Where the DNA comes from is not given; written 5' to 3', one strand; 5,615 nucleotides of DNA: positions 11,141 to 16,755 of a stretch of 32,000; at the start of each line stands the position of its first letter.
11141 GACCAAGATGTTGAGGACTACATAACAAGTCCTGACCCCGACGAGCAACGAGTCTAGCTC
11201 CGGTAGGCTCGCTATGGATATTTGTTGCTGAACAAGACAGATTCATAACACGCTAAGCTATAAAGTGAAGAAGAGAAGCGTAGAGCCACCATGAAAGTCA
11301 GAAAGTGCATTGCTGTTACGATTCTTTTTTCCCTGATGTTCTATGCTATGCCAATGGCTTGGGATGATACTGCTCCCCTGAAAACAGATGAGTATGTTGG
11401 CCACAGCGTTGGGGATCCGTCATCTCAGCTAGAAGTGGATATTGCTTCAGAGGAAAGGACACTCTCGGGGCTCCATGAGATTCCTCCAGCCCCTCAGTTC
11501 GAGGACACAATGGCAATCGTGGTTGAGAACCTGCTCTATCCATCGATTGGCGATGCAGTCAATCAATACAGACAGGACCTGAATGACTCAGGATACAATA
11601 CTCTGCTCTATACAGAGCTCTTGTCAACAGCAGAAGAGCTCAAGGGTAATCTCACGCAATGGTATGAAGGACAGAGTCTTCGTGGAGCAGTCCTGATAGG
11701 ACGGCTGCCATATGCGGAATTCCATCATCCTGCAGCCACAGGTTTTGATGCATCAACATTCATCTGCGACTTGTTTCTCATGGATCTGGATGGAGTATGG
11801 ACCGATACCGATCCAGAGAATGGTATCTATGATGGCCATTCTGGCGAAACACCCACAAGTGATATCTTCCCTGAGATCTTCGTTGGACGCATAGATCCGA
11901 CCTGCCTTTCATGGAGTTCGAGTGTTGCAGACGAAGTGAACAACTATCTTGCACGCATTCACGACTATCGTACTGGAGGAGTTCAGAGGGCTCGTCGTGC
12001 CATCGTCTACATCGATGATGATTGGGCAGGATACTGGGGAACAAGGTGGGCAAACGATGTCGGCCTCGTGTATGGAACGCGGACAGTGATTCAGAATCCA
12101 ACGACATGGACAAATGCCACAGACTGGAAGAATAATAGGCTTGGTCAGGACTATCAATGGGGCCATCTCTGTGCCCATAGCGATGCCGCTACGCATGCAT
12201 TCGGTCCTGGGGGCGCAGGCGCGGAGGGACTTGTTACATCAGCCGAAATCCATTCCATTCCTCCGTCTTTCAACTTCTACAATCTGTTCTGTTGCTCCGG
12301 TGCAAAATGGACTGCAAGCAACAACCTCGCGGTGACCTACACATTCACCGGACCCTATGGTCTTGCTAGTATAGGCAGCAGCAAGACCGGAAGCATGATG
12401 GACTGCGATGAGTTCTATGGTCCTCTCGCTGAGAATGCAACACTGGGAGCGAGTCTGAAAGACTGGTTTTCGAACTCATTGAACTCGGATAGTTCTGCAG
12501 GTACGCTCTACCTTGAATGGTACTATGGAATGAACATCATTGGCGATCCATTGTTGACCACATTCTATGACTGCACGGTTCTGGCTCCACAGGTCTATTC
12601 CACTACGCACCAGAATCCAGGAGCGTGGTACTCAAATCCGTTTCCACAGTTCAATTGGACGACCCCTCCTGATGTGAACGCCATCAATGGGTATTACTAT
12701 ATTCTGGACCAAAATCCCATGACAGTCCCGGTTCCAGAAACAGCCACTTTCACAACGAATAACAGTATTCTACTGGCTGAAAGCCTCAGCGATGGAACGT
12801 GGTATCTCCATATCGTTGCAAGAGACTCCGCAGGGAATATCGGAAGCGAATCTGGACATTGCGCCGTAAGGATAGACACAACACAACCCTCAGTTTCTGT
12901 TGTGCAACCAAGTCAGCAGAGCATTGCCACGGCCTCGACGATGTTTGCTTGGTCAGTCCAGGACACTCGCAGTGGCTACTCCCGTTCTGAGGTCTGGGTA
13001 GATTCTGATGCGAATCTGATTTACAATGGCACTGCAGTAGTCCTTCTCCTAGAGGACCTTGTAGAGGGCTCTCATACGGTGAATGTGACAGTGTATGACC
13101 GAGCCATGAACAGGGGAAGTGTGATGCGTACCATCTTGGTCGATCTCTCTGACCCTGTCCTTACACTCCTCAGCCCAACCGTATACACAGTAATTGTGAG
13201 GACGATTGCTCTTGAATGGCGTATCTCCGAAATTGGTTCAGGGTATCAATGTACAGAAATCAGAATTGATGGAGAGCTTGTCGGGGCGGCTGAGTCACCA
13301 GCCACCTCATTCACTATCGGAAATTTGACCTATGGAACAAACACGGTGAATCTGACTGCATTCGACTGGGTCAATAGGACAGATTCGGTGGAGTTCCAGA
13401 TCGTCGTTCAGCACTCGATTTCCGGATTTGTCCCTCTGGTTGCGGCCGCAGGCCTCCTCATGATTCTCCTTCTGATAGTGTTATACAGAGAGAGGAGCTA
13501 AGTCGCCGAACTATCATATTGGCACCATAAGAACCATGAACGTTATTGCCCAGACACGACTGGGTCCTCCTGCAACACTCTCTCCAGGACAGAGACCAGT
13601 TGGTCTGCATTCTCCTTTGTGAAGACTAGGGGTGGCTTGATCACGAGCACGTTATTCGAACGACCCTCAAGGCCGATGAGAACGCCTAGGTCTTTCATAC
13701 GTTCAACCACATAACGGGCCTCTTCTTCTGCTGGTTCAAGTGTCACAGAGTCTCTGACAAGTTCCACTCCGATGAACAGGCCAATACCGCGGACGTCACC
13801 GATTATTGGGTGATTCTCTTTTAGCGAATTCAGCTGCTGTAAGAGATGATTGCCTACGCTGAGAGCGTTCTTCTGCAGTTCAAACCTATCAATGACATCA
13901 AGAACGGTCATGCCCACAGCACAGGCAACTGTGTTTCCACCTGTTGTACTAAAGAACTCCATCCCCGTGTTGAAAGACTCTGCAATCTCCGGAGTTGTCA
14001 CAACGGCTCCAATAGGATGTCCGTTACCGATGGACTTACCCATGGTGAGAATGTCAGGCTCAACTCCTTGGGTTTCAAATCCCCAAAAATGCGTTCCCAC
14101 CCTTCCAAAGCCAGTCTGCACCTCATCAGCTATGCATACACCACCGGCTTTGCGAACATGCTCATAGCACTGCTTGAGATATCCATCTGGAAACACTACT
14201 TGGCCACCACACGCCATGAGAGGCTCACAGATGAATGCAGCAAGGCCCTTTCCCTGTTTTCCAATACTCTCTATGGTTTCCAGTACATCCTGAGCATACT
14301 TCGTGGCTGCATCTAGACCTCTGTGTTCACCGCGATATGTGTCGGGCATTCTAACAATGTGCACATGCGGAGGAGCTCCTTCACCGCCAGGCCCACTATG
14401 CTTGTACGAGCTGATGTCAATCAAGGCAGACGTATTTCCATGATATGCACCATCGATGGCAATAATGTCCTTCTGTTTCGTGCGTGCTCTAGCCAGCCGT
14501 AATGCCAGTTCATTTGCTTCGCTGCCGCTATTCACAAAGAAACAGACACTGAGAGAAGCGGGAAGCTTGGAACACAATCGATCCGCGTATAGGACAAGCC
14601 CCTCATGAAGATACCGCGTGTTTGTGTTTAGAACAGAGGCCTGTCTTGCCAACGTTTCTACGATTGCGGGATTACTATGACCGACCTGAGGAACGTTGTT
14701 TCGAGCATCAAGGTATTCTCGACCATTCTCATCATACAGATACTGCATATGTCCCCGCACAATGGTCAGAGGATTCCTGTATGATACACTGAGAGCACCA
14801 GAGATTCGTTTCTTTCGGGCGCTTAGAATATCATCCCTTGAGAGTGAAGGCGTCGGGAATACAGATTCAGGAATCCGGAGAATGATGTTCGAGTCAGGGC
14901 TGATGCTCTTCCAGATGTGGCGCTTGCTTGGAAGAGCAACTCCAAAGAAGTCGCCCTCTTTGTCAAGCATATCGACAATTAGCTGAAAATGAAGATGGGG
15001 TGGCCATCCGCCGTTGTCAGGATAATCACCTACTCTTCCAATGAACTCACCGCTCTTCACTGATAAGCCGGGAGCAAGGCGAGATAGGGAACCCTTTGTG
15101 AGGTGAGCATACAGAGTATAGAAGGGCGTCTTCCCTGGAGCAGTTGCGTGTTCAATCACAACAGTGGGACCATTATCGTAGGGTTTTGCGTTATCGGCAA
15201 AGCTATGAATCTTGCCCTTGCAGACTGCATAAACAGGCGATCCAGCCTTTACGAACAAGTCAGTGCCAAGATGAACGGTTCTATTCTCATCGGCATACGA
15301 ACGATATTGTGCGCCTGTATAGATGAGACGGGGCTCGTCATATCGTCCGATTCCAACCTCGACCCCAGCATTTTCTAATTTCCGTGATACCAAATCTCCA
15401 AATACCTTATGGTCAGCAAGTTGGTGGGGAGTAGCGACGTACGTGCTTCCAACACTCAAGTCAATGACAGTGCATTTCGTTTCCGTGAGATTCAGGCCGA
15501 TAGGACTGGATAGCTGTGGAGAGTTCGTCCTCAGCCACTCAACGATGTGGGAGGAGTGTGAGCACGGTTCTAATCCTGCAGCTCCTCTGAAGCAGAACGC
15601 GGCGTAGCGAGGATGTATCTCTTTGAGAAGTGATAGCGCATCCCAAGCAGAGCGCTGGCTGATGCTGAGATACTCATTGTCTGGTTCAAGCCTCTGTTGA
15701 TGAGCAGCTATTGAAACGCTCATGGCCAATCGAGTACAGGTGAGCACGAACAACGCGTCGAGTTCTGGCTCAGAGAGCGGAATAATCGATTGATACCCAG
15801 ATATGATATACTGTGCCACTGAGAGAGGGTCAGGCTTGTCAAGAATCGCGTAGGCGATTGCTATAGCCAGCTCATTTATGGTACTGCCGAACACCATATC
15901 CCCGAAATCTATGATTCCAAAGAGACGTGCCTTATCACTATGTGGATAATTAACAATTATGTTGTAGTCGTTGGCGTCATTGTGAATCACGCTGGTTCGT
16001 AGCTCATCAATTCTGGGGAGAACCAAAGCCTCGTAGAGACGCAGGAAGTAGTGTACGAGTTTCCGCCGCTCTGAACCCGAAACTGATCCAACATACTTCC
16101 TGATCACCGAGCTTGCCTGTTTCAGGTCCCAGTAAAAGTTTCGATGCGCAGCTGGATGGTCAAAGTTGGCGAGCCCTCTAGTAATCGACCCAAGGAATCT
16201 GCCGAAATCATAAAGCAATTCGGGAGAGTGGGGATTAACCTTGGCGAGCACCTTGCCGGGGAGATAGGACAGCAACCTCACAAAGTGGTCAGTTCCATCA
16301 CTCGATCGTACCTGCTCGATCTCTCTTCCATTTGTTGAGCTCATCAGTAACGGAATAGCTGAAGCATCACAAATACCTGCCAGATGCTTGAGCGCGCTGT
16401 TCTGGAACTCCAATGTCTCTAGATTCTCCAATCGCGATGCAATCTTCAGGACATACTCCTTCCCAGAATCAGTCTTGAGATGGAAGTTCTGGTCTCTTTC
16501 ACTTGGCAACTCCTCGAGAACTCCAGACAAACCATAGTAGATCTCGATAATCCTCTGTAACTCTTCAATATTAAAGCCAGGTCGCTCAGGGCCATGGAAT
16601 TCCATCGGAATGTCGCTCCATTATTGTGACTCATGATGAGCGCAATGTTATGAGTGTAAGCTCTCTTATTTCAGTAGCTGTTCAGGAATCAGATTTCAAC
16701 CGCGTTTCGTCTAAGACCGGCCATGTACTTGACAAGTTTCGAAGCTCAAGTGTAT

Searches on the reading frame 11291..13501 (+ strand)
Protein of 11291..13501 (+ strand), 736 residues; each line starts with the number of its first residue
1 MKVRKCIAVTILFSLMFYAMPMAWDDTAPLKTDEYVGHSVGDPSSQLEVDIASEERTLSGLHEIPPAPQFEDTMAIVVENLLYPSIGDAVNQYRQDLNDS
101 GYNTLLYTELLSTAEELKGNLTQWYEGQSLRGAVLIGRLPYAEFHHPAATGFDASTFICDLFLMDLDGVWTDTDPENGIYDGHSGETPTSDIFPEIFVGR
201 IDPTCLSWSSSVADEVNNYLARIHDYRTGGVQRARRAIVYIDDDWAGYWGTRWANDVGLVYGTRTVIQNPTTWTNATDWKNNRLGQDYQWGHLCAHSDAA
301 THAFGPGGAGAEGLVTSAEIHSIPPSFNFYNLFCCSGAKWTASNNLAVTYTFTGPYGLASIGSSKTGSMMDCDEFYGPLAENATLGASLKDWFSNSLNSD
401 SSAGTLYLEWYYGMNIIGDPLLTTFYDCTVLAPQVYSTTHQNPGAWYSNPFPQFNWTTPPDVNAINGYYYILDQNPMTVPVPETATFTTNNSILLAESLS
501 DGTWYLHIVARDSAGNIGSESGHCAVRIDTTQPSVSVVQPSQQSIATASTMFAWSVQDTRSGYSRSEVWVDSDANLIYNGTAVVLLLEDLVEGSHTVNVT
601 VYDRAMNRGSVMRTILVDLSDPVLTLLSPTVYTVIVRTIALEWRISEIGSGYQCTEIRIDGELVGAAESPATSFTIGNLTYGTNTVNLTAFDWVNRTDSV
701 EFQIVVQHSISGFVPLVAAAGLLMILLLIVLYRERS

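Call 44: search_protein_families(library=pfam, proteins=[window:11291-13501:+], max_evalue=0.001)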
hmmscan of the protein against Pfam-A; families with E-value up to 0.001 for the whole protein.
window:11291-13501:+ (736 aa): 2 families
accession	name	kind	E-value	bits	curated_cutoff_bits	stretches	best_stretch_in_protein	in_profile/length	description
PF19077.6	Big_13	-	2e-07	31.9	27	0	486-530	59-102/102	Bacterial Ig-like domain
PF17957.7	Big_7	-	0.00089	20.3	24.1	0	622-686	1-68/70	Bacterial Ig domain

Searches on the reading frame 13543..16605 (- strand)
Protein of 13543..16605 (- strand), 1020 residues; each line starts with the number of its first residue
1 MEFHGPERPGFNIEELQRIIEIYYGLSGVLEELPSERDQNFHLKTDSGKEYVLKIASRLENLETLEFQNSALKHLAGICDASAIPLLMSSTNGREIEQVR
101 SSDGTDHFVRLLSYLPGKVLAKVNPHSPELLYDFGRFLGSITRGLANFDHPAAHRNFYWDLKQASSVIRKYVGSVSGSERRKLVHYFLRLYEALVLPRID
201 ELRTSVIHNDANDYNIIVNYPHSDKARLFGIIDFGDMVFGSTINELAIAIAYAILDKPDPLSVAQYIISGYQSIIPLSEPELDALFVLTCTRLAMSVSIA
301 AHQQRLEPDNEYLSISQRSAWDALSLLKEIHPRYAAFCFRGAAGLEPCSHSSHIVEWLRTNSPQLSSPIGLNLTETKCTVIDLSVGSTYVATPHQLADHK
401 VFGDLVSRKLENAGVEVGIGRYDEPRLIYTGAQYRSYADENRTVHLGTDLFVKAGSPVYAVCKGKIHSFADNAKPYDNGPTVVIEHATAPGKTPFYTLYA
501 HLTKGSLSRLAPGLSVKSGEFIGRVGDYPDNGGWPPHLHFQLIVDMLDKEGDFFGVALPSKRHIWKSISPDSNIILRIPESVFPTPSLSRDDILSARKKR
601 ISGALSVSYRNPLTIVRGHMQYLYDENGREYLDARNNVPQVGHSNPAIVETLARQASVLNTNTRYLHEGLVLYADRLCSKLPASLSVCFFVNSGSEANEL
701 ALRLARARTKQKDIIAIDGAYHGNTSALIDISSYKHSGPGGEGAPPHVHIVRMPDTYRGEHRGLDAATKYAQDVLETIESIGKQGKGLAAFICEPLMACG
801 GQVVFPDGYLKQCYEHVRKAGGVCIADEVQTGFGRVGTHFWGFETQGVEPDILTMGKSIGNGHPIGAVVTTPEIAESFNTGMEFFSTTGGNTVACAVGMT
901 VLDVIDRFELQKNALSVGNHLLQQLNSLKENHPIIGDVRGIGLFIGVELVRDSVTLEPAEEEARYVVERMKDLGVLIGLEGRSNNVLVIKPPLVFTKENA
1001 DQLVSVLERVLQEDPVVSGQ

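Call 44: search_protein_families(library=pfam, proteins=[window:13543-16605:-], max_evalue=0.001)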
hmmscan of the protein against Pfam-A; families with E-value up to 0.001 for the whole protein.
window:13543-16605:- (1020 aa): 3 families
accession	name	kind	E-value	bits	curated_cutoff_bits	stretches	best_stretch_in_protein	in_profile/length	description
PF00202.27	Aminotran_3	-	9.6e-81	272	30.5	1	609-1011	6-403/403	Aminotransferase class-III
PF01636.29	APH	-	2.5e-23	83.5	23.2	1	31-271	3-229/239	Phosphotransferase enzyme family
PF01551.29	Peptidase_M23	-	4.1e-16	59.4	28.7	1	444-543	2-88/96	Peptidase family M23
